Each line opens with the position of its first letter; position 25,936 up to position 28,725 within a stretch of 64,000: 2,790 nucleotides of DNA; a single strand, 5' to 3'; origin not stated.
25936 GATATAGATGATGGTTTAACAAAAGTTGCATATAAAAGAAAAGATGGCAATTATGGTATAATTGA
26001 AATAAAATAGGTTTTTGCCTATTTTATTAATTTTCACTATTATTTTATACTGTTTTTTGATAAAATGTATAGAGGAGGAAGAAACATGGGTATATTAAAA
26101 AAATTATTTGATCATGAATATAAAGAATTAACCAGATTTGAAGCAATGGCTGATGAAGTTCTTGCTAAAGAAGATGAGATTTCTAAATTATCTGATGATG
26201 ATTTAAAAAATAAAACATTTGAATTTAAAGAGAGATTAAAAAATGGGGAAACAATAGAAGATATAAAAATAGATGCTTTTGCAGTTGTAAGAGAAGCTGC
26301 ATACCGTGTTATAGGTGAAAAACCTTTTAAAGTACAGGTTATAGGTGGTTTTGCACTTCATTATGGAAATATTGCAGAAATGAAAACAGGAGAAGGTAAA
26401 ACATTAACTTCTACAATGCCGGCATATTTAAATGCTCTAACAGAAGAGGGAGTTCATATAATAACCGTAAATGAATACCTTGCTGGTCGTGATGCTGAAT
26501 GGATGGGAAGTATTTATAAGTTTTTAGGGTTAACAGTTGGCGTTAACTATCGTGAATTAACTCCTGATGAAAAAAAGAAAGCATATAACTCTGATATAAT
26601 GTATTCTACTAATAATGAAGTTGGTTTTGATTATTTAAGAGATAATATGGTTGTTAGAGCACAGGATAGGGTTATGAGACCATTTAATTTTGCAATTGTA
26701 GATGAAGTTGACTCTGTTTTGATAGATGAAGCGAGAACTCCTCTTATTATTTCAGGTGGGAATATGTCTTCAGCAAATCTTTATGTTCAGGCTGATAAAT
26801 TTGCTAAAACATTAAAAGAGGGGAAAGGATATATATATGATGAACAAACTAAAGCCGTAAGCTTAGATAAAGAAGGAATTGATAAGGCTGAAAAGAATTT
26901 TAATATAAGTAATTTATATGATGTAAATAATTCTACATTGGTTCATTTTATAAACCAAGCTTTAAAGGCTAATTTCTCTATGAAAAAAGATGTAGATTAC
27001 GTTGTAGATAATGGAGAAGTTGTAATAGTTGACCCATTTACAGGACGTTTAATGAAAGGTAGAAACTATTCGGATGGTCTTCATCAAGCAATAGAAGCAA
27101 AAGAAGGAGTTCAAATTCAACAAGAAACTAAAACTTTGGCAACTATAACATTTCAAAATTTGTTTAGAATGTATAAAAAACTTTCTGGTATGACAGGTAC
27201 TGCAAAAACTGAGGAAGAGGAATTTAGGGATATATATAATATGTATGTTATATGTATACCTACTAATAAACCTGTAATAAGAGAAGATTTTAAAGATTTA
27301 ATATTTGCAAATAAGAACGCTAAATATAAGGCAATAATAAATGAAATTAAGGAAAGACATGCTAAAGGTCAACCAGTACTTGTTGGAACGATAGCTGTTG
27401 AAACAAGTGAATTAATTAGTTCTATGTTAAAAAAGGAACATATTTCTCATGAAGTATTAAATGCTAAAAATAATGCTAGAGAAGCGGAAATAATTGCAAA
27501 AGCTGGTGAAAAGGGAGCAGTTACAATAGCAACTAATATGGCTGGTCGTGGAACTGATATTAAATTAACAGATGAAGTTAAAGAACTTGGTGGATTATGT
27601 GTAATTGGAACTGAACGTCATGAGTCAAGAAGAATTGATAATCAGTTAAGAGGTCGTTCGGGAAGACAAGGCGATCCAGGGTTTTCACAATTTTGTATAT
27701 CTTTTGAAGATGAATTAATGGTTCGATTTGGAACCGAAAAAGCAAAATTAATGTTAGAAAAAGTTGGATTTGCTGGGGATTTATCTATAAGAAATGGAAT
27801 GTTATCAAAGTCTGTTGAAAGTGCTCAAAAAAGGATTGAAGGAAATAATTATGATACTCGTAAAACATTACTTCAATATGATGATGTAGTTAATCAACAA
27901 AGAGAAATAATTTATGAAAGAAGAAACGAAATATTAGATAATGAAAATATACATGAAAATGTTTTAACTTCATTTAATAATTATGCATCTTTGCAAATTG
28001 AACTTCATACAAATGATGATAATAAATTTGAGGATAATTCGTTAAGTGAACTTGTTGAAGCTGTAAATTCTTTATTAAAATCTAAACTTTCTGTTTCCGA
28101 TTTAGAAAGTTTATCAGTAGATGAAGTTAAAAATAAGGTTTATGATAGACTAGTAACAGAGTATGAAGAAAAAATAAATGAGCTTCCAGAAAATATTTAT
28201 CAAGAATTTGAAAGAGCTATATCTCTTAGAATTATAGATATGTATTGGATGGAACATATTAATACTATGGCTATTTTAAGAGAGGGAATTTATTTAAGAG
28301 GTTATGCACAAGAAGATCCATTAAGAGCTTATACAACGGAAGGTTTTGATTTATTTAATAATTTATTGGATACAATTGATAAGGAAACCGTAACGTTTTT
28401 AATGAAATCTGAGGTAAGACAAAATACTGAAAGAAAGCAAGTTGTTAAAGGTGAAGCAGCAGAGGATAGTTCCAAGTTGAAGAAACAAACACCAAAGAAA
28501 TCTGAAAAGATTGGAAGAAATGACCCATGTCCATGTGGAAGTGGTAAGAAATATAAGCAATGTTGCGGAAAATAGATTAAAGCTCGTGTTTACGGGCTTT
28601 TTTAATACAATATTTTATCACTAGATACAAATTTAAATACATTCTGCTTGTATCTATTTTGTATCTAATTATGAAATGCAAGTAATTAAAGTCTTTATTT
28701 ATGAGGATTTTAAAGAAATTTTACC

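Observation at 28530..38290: Three degenerate copies of the secA 3' end split about 10 kb into tandem islets: possible serial-integration hotspot at secA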

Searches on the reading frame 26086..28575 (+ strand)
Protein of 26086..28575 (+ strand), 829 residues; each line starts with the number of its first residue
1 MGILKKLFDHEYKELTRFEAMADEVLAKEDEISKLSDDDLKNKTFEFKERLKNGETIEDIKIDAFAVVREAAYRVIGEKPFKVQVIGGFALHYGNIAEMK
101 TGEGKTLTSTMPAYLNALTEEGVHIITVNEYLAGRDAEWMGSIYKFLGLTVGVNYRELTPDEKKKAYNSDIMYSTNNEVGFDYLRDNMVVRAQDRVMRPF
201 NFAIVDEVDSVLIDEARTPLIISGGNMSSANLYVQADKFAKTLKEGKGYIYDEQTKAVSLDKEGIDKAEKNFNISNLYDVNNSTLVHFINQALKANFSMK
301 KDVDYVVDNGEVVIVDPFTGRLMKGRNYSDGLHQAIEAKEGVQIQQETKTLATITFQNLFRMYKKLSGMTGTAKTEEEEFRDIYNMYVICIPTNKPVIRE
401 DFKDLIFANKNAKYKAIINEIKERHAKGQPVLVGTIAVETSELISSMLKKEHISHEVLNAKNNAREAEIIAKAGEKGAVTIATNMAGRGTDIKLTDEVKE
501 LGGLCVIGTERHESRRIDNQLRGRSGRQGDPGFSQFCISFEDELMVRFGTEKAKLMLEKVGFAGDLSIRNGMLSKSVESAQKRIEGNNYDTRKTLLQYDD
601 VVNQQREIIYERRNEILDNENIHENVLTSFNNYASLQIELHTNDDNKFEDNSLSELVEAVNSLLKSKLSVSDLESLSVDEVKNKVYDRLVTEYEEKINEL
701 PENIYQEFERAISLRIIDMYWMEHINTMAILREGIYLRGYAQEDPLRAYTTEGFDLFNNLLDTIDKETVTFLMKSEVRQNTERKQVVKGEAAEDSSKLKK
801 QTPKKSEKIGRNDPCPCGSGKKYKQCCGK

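Call 23: find_encoding_contigs(protein=window:26086-28575:+, flank=10000, max_places=10)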
Protein window:26086-28575:+ (829 aa): 2 contigs read that carry it; 1 place shown.
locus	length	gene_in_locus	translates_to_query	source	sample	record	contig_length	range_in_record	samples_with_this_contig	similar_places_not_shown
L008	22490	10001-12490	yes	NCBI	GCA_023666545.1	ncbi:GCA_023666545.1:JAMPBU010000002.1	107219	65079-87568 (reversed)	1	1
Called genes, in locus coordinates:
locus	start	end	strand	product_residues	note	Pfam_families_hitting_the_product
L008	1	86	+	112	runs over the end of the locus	-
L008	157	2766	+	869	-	PF00690:Cation_ATPase_N, PF00122:E1-E2_ATPase, PF00702:Hydrolase, PF13246:Cation_ATPase, PF00689:Cation_ATPase_C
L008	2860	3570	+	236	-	PF00072:Response_reg, PF04397:LytTR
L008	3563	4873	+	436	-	PF14501:HATPase_c_5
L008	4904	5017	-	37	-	-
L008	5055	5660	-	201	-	PF04647:AgrB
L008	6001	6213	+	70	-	PF00313:CSD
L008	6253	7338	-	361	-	PF00535:Glycos_transf_2 (weak), PF13428:TPR_14 (faint), PF00515:TPR_1 (faint), PF07719:TPR_2 (faint), PF13424:TPR_12 (faint), PF13181:TPR_8 (weak)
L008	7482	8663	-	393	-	-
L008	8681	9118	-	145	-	PF13527:Acetyltransf_9, PF13673:Acetyltransf_10 (weak), PF00583:Acetyltransf_1, PF13508:Acetyltransf_7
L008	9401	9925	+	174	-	PF02482:Ribosomal_S30AE, PF16321:Ribosom_S30AE_C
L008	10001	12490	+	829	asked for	PF07517:SecA_DEAD, PF01043:SecA_PP_bind, PF21090:P-loop_SecA, PF07516:SecA_SW, PF02810:SEC-C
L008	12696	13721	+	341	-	-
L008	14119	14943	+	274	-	PF04383:KilA-N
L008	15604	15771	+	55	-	-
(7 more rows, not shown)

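Call 24: find_homologous_proteins(query=window:26086-28575:+, max_evalue=1e-100)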
Query window:26086-28575:+ (829 aa): 8000 proteins with E <= 1e-100 among 8000 candidates; the best 120 are listed.
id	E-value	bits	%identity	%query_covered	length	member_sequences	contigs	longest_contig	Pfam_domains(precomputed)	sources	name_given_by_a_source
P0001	0.0e+0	1837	100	100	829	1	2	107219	PF07517.21,PF07516.19,PF21090.4,PF02810.22,PF01043.27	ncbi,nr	ncbi:MAG: preprotein translocase subunit SecA [Clostridium sp.]|nr:preprotein translocase subunit Se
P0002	0.0e+0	1628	86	100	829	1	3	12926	PF07517.21,PF07516.19,PF21090.4,PF02810.22,PF01043.27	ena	-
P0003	0.0e+0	1627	86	100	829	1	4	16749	PF07517.21,PF07516.19,PF21090.4,PF02810.22,PF01043.27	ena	-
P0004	0.0e+0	1619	86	100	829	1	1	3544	PF07517.21,PF07516.19,PF21090.4,PF02810.22,PF01043.27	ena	-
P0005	0.0e+0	1618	85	100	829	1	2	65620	PF07517.21,PF07516.19,PF21090.4,PF02810.22,PF01043.27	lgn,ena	-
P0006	0.0e+0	1617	85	100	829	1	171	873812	PF07517.21,PF07516.19,PF21090.4,PF02810.22,PF01043.27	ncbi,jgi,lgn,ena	jgi:preprotein translocase subunit SecA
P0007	0.0e+0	1617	85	100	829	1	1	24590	PF07517.21,PF07516.19,PF21090.4,PF02810.22,PF01043.27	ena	-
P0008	0.0e+0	1617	85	100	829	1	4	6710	PF07517.21,PF07516.19,PF21090.4,PF02810.22,PF01043.27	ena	-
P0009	0.0e+0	1617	85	100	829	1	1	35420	PF07517.21,PF07516.19,PF21090.4,PF02810.22,PF01043.27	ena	-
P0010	0.0e+0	1617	85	100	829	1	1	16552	PF07517.21,PF07516.19,PF21090.4,PF02810.22,PF01043.27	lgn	-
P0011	0.0e+0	1617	85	100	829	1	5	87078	PF07517.21,PF07516.19,PF21090.4,PF02810.22,PF01043.27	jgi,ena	-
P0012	0.0e+0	1617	85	100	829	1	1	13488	PF07517.21,PF07516.19,PF21090.4,PF02810.22,PF01043.27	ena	-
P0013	0.0e+0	1616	85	100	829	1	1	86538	PF07517.21,PF07516.19,PF21090.4,PF02810.22,PF01043.27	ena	-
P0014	0.0e+0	1616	85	100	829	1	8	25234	PF07517.21,PF07516.19,PF21090.4,PF02810.22,PF01043.27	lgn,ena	-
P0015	0.0e+0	1616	85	100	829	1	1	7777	PF07517.21,PF07516.19,PF21090.4,PF02810.22,PF01043.27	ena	-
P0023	0.0e+0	1615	85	100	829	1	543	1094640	PF07517.21,PF07516.19,PF21090.4,PF02810.22,PF01043.27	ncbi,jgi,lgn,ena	jgi:preprotein translocase subunit SecA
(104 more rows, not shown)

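Call 25: find_encoding_contigs(protein=P0023, flank=10000, max_places=10)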
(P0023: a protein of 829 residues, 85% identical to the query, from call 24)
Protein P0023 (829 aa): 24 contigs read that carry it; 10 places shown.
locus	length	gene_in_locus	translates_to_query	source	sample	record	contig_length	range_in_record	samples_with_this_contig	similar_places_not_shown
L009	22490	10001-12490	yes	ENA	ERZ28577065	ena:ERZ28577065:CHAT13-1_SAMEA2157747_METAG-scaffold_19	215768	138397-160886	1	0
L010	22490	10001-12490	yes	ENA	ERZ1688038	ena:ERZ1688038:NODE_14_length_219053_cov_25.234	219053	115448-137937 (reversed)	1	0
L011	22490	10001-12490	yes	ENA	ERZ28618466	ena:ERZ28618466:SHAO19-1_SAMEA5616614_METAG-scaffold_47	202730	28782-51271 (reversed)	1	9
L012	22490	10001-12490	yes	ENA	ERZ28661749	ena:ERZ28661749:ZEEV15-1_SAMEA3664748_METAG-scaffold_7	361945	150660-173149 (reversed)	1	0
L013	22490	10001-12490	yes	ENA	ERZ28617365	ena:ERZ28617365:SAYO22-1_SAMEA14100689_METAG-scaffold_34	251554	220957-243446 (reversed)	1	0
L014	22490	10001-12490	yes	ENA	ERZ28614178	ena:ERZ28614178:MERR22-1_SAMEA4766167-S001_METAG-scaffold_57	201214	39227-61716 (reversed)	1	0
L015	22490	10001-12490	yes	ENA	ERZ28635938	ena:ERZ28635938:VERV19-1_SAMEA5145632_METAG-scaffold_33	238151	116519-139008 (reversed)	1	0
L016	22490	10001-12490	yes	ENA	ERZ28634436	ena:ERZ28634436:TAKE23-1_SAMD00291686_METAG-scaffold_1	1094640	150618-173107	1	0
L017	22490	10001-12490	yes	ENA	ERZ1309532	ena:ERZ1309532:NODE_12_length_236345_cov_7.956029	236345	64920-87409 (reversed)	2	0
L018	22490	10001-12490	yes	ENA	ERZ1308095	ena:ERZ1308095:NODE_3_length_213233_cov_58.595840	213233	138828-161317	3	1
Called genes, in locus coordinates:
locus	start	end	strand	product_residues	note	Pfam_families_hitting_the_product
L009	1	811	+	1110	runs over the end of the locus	PF07963:N_methyl (weak), PF17957:Big_7 (faint), PF03815:LCCL (faint)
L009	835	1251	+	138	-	-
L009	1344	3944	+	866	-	PF00690:Cation_ATPase_N, PF00122:E1-E2_ATPase, PF00702:Hydrolase, PF13246:Cation_ATPase, PF08282:Hydrolase_3 (weak), PF00689:Cation_ATPase_C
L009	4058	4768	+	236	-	PF00072:Response_reg, PF04397:LytTR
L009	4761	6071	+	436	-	PF14501:HATPase_c_5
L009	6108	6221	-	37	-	-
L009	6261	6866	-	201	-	PF04647:AgrB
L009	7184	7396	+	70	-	PF00313:CSD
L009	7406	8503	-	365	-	PF00535:Glycos_transf_2 (weak), PF00515:TPR_1 (faint), PF07719:TPR_2 (faint), PF13181:TPR_8 (faint)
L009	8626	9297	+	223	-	-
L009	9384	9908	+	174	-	PF02482:Ribosomal_S30AE, PF16321:Ribosom_S30AE_C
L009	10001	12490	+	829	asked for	PF07517:SecA_DEAD, PF01043:SecA_PP_bind, PF21090:P-loop_SecA, PF07516:SecA_SW, PF02810:SEC-C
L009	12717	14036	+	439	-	PF14657:Arm-DNA-bind_4 (weak), PF14659:Phage_int_SAM_3, PF00589:Phage_integrase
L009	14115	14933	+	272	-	-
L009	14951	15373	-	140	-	-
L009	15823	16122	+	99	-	-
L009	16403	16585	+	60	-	-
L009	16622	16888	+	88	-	-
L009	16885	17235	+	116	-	PF02452:PemK_toxin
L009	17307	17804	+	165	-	-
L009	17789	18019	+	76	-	PF00313:CSD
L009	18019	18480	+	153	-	-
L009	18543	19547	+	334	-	PF00188:CAP (weak)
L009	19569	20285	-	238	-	-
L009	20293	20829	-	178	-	-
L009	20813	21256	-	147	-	-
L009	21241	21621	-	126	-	-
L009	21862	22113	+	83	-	-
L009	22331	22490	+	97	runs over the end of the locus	PF13443:HTH_26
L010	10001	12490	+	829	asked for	PF07517:SecA_DEAD, PF01043:SecA_PP_bind, PF21090:P-loop_SecA, PF07516:SecA_SW, PF02810:SEC-C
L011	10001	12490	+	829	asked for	PF07517:SecA_DEAD, PF01043:SecA_PP_bind, PF21090:P-loop_SecA, PF07516:SecA_SW, PF02810:SEC-C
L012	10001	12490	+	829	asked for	PF07517:SecA_DEAD, PF01043:SecA_PP_bind, PF21090:P-loop_SecA, PF07516:SecA_SW, PF02810:SEC-C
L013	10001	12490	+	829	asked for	PF07517:SecA_DEAD, PF01043:SecA_PP_bind, PF21090:P-loop_SecA, PF07516:SecA_SW, PF02810:SEC-C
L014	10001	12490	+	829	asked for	PF07517:SecA_DEAD, PF01043:SecA_PP_bind, PF21090:P-loop_SecA, PF07516:SecA_SW, PF02810:SEC-C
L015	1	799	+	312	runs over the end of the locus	PF03815:LCCL, PF08642:Rxt3 (weak)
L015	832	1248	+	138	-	-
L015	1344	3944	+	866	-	PF00690:Cation_ATPase_N, PF00122:E1-E2_ATPase, PF00702:Hydrolase, PF13246:Cation_ATPase, PF08282:Hydrolase_3 (weak), PF00689:Cation_ATPase_C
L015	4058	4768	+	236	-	PF00072:Response_reg, PF04397:LytTR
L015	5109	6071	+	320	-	PF14501:HATPase_c_5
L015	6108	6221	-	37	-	-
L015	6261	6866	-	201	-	PF04647:AgrB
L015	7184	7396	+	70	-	PF00313:CSD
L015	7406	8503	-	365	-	PF00535:Glycos_transf_2, PF00515:TPR_1 (faint), PF07719:TPR_2 (faint), PF13181:TPR_8 (faint)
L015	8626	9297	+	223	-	-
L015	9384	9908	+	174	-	PF02482:Ribosomal_S30AE, PF16321:Ribosom_S30AE_C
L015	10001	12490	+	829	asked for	PF07517:SecA_DEAD, PF01043:SecA_PP_bind, PF21090:P-loop_SecA, PF07516:SecA_SW, PF02810:SEC-C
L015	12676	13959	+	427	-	PF00278:Orn_DAP_Arg_deC (faint), PF02784:Orn_Arg_deC_N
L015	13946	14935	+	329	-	PF00291:PALP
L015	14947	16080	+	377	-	PF14397:ATPgrasp_ST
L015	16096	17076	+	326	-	PF00491:Arginase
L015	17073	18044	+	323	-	PF02655:ATP-grasp_3 (weak), PF08443:RimK (faint), PF02786:CPSase_L_D2 (weak), PF07478:Dala_Dala_lig_C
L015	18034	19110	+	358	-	PF04055:Radical_SAM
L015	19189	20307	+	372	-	PF03193:RsgA_GTPase, PF00009:GTP_EFTU (faint), PF02421:FeoB_N (faint), PF01926:MMR_HSR1, PF04548:AIG1 (weak)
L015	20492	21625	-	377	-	PF14657:Arm-DNA-bind_4 (weak), PF00589:Phage_integrase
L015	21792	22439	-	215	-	PF01381:HTH_3, PF13443:HTH_26 (weak)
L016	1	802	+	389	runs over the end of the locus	PF03815:LCCL, PF08642:Rxt3 (weak)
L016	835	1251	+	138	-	-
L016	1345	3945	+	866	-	PF00690:Cation_ATPase_N, PF00122:E1-E2_ATPase, PF00702:Hydrolase, PF13246:Cation_ATPase, PF08282:Hydrolase_3 (weak), PF00689:Cation_ATPase_C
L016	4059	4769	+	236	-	PF00072:Response_reg, PF04397:LytTR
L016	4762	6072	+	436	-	PF14501:HATPase_c_5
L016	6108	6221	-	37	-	-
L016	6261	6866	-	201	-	PF04647:AgrB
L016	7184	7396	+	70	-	PF00313:CSD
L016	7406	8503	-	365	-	PF00535:Glycos_transf_2, PF00515:TPR_1 (faint), PF07719:TPR_2 (faint), PF13181:TPR_8 (faint)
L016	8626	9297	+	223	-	-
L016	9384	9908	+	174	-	PF02482:Ribosomal_S30AE, PF16321:Ribosom_S30AE_C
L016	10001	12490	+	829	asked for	PF07517:SecA_DEAD, PF01043:SecA_PP_bind, PF21090:P-loop_SecA, PF07516:SecA_SW, PF02810:SEC-C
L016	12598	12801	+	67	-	PF14657:Arm-DNA-bind_4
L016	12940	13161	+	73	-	-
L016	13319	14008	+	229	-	PF00072:Response_reg, PF00486:Trans_reg_C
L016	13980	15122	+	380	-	PF00512:HisKA, PF02518:HATPase_c, PF14501:HATPase_c_5 (weak)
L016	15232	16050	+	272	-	PF04294:VanW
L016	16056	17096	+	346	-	PF01820:Dala_Dala_lig_N, PF02222:ATP-grasp, PF07478:Dala_Dala_lig_C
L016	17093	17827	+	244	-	PF02557:VanY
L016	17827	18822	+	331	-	PF01757:Acyl_transf_3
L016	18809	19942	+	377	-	PF01168:Ala_racemase_N, PF00842:Ala_racemase_C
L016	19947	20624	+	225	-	PF14659:Phage_int_SAM_3, PF00589:Phage_integrase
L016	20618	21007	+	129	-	PF00589:Phage_integrase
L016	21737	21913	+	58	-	PF14659:Phage_int_SAM_3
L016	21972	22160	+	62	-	-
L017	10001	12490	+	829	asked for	PF07517:SecA_DEAD, PF01043:SecA_PP_bind, PF21090:P-loop_SecA, PF07516:SecA_SW, PF02810:SEC-C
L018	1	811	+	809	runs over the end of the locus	PF07963:N_methyl (weak)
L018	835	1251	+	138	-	-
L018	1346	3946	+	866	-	PF00690:Cation_ATPase_N, PF00122:E1-E2_ATPase, PF00702:Hydrolase, PF13246:Cation_ATPase, PF08282:Hydrolase_3 (weak), PF00689:Cation_ATPase_C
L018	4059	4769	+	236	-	PF00072:Response_reg, PF04397:LytTR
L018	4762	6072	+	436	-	PF14501:HATPase_c_5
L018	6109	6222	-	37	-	-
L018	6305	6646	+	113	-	-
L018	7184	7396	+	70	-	PF00313:CSD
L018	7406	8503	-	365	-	PF00535:Glycos_transf_2, PF00515:TPR_1 (faint), PF07719:TPR_2 (faint), PF13181:TPR_8 (faint)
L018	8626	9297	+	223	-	-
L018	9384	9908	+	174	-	PF02482:Ribosomal_S30AE, PF16321:Ribosom_S30AE_C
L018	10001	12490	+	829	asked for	PF07517:SecA_DEAD, PF01043:SecA_PP_bind, PF21090:P-loop_SecA, PF07516:SecA_SW, PF02810:SEC-C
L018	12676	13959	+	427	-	PF00278:Orn_DAP_Arg_deC (faint), PF02784:Orn_Arg_deC_N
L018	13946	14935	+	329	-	PF00291:PALP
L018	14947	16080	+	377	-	PF14397:ATPgrasp_ST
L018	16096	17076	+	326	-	PF00491:Arginase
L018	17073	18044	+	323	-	PF02655:ATP-grasp_3 (weak), PF08443:RimK (faint), PF02786:CPSase_L_D2 (weak), PF07478:Dala_Dala_lig_C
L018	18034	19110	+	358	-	PF04055:Radical_SAM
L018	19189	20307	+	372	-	PF03193:RsgA_GTPase, PF00009:GTP_EFTU (faint), PF02421:FeoB_N (faint), PF01926:MMR_HSR1, PF04548:AIG1 (weak)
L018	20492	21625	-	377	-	PF14657:Arm-DNA-bind_4 (weak), PF00589:Phage_integrase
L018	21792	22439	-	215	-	PF01381:HTH_3, PF13443:HTH_26 (weak)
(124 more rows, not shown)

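Call 37: search_dna_similar(query=L009:12717-14036:+, collection=phages, mode=protein, max_rows=15)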
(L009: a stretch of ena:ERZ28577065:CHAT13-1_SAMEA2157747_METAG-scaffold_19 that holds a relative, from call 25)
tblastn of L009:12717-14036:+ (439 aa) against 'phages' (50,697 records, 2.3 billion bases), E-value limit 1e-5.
Records with a match: 1515; places in all: 1520; records where one place covers at least 80% of the query: 969.
Best place of each record, by identity: <60% 1515.
By first word of the organism name: Streptococcus 536; Staphylococcus 263; Paenibacillus 87; Mycobacterium 84; Bacteriophage 74; Lactobacillus 65; Escherichia 64; Bacillus 38; Lactococcus 37; Pseudomonas 34; and 59 more.
By host as written in the record: - 178; Staphylococcus aureus 83; Mycobacterium smegmatis mc2 155 58; Paenibacillus larvae 38; Staphylococcus pseudintermedius 15; Pseudomonas aeruginosa 15; Mycobacterium smegmatis mc#155 13; Helicobacter pylori 13; and 717 more.
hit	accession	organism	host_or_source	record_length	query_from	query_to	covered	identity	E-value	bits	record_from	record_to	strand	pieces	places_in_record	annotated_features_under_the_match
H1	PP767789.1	Clostridioides phage phiCDKH02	Clostridioides difficile CD500-12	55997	8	422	95%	34.6%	4e-60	217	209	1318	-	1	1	site-specific integrase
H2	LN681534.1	Clostridium phage phiCD24-1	Clostridium difficile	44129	8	422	95%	34.6%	6e-60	217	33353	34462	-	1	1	Prophage lambdaba04, site-specific recombinase,phage integrase family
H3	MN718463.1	Clostridium phage phiCDKH01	Clostridioides difficile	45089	8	422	95%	34.6%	7e-60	216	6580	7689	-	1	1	integrase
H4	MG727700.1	Paenibacillus phage Tadhana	Paenibacillus larvae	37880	10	424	95%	34.6%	6e-58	211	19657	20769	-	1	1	integrase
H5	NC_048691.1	Paenibacillus phage Tadhana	Paenibacillus larvae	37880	10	424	95%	34.6%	6e-58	211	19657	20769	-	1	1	integrase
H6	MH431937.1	Paenibacillus phage Lucielle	Paenibacillus larvae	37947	10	424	95%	34.6%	6e-58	211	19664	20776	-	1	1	site-specific integrase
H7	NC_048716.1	Paenibacillus phage Lucielle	Paenibacillus larvae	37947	10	424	95%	34.6%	6e-58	211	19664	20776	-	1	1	integrase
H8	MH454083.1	Paenibacillus phage Saudage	Paenibacillus larvae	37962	10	424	95%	34.6%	6e-58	211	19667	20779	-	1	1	site-specific integrase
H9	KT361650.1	Paenibacillus phage Willow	Paenibacillus larvae NRRL 2605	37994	10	424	95%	34.6%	6e-58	211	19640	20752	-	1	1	integrase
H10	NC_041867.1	Paenibacillus phage Willow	Paenibacillus larvae NRRL 2605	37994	10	424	95%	34.6%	6e-58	211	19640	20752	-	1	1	integrase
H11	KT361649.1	Paenibacillus phage Fern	Paenibacillus larvae NRRL 2605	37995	10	424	95%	34.6%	6e-58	211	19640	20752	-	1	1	integrase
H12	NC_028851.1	Paenibacillus phage Fern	Paenibacillus larvae NRRL 2605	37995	10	424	95%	34.6%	6e-58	211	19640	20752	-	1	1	integrase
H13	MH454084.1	Paenibacillus phage Toothless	Paenibacillus larvae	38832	10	424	95%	34.6%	6e-58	211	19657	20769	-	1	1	site-specific integrase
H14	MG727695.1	Paenibacillus phage BN12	Paenibacillus larvae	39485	10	424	95%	34.6%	6e-58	211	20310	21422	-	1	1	integrase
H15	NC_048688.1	Paenibacillus phage BN12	Paenibacillus larvae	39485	10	424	95%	34.6%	6e-58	211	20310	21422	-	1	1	integrase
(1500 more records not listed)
